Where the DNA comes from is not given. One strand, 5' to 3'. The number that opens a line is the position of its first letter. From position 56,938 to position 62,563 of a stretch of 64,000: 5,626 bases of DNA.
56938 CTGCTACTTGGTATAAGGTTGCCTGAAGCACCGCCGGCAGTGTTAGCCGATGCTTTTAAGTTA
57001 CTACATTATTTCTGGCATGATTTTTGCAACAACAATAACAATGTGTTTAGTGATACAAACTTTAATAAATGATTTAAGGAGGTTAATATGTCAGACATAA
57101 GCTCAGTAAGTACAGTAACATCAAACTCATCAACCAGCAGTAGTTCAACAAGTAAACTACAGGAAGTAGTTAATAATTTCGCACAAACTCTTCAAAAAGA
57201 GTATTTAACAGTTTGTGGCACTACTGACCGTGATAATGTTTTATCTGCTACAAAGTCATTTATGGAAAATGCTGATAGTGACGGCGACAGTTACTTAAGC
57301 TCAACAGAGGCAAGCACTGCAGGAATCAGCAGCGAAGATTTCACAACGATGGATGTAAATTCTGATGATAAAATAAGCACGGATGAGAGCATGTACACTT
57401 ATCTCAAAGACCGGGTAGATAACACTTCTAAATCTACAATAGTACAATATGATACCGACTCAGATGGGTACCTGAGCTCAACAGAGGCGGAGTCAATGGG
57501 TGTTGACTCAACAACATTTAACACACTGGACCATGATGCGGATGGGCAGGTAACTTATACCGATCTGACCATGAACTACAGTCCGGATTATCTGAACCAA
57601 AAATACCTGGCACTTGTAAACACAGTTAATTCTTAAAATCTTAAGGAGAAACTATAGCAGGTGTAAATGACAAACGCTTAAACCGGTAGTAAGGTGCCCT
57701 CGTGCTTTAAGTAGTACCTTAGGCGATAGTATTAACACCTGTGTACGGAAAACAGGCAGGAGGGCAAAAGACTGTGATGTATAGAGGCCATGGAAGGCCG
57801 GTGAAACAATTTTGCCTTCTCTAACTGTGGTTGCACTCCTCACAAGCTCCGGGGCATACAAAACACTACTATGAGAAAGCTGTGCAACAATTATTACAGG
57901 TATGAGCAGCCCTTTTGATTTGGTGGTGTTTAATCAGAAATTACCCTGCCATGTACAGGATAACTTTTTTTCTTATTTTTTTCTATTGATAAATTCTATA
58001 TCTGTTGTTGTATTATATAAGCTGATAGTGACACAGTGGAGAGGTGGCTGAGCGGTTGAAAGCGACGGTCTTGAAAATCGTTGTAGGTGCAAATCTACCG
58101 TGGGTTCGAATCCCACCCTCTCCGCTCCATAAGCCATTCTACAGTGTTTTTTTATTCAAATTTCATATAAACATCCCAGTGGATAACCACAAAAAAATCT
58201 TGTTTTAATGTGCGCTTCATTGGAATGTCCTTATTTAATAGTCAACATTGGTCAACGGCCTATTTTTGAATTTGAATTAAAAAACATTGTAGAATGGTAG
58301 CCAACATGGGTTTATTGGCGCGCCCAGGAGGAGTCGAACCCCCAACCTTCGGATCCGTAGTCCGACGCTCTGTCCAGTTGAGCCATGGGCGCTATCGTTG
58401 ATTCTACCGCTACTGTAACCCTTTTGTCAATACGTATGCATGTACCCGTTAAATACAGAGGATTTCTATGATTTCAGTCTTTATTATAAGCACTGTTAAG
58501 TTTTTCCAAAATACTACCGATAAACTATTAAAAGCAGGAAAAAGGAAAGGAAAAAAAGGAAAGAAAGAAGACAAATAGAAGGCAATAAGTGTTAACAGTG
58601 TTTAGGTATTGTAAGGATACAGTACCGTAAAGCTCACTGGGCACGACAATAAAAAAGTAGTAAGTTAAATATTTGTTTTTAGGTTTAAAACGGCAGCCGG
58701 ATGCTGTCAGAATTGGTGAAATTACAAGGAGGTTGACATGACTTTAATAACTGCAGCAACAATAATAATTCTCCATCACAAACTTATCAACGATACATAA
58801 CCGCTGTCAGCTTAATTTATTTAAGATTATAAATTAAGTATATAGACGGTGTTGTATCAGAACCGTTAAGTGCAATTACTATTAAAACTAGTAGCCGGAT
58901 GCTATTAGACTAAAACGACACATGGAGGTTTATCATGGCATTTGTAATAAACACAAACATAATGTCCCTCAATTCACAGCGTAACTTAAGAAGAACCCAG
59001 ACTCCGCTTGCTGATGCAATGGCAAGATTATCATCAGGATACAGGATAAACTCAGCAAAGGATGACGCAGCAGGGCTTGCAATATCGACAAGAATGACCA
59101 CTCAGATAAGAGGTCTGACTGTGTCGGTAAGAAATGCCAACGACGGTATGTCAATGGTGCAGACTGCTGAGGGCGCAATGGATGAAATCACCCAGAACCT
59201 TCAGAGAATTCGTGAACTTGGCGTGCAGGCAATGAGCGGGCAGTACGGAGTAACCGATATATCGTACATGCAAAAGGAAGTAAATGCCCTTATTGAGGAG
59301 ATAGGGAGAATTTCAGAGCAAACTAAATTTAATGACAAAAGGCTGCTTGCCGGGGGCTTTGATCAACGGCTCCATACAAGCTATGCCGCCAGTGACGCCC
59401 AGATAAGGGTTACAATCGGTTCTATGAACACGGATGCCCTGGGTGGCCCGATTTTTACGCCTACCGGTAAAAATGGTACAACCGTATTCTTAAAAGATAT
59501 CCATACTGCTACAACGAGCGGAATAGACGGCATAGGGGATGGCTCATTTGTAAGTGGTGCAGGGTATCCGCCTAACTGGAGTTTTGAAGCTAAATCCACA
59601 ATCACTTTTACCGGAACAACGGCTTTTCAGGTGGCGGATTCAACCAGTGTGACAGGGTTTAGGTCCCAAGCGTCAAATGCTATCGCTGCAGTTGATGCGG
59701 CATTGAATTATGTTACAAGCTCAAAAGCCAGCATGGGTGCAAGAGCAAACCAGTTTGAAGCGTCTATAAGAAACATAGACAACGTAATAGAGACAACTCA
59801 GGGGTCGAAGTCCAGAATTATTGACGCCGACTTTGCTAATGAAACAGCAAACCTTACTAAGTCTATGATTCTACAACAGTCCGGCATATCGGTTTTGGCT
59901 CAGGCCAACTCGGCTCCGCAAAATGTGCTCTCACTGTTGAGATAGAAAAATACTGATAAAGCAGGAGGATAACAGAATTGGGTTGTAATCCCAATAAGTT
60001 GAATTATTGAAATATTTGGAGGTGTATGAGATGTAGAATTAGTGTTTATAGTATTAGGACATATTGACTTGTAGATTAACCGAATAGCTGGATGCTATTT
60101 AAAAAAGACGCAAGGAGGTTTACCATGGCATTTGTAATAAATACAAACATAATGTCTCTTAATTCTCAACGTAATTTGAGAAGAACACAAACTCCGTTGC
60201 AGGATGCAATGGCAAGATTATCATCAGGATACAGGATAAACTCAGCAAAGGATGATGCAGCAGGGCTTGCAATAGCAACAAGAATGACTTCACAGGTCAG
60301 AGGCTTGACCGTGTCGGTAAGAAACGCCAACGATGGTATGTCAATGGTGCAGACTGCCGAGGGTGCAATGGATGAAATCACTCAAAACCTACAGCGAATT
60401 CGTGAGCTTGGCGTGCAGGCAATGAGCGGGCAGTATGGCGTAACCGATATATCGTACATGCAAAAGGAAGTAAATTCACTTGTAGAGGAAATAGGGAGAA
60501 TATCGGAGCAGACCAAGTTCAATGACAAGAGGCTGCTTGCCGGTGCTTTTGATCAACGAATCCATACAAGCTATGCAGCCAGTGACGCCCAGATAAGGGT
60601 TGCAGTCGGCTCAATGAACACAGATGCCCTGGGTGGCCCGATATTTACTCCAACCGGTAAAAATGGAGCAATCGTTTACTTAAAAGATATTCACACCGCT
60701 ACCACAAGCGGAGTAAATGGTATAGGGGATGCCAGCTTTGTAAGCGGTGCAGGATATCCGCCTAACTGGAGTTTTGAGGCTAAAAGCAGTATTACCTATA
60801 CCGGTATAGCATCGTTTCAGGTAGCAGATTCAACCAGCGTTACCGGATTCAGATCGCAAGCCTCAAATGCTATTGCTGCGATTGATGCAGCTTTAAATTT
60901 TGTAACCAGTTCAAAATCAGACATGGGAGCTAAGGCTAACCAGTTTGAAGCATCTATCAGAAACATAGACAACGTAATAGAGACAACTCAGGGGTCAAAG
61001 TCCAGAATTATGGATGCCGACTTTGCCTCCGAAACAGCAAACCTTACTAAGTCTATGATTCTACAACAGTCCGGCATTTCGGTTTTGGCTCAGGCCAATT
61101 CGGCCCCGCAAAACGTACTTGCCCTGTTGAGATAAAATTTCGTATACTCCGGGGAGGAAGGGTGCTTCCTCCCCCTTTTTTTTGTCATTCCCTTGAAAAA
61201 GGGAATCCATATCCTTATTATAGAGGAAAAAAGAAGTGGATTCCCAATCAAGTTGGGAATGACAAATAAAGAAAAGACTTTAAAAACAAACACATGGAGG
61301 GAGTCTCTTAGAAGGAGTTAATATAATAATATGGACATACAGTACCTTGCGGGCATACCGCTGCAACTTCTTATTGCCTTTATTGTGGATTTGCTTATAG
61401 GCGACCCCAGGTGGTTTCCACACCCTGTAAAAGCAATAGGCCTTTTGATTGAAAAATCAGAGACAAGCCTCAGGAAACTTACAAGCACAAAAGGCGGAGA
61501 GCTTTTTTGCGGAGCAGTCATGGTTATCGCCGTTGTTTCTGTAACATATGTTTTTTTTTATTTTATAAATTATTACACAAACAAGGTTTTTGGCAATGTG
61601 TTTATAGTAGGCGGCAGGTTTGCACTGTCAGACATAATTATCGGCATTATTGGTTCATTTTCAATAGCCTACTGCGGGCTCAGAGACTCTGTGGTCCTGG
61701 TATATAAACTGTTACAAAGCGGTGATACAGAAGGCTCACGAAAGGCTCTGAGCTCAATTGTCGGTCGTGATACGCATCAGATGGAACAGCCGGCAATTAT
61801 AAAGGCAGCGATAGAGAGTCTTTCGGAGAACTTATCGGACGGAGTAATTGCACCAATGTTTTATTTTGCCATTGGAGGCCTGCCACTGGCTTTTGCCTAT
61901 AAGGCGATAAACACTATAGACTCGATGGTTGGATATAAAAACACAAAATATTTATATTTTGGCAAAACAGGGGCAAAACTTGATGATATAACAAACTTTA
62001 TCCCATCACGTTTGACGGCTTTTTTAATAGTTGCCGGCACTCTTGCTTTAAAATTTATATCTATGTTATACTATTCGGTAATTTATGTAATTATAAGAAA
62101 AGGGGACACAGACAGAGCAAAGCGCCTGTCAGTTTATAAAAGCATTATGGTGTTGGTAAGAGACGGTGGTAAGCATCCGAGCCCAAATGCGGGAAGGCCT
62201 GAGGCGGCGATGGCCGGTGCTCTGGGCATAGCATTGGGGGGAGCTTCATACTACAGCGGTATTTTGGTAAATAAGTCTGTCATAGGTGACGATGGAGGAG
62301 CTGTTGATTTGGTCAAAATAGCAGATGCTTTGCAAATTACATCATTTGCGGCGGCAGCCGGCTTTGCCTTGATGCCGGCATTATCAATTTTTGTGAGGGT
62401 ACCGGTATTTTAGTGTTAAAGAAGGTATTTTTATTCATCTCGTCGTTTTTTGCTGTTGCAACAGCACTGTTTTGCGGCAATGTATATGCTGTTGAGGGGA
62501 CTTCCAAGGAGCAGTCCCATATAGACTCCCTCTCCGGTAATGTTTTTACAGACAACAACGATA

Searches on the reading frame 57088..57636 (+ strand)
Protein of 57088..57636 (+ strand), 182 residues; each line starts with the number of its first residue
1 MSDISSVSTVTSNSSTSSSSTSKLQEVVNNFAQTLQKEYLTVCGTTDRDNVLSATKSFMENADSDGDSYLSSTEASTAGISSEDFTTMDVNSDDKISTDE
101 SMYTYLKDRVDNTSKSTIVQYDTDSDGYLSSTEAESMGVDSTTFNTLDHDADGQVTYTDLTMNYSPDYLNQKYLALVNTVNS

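Call 20: search_protein_families(library=pfam, proteins=[window:57088-57636:+], max_evalue=0.001)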
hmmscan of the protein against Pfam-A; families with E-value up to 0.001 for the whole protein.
window:57088-57636:+ (182 aa): 4 families
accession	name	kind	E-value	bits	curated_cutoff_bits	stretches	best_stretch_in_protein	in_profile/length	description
PF00036.39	EF-hand_1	-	4.5e-09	35.6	25.4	0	118-133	6-21/29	EF hand domain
PF13499.12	EF-hand_7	-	3e-08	34.3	30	0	120-160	10-62/67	EF-hand domain pair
PF13405.12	EF-hand_6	-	3.4e-06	26.8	25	0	120-133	8-21/30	EF-hand domain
PF13202.12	EF-hand_5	-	1.7e-05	24.5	25.9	0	143-160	4-21/25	EF hand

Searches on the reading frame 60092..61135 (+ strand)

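Call 20: search_protein_families(library=pfam, proteins=[window:60092-61135:+], max_evalue=0.001)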
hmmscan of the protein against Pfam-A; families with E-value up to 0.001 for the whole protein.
window:60092-61135:+ (347 aa): 2 families
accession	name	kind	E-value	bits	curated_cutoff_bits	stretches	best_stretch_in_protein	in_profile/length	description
PF00669.25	Flagellin_N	-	3.2e-43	147.6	26.6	1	16-152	1-137/139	Bacterial flagellin N-terminal helical region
PF00700.27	Flagellin_C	-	1.5e-22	80.2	23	1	261-346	1-86/86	Bacterial flagellin C-terminal helical region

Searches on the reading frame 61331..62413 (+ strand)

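Call 20: search_protein_families(library=pfam, proteins=[window:61331-62413:+], max_evalue=0.001)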
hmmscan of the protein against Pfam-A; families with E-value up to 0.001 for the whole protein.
window:61331-62413:+ (360 aa): 1 family
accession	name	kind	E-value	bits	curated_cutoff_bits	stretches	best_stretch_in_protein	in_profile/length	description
PF03186.18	CobD_Cbib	-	2.1e-91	306.6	34.4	1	13-336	1-281/282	CobD/Cbib protein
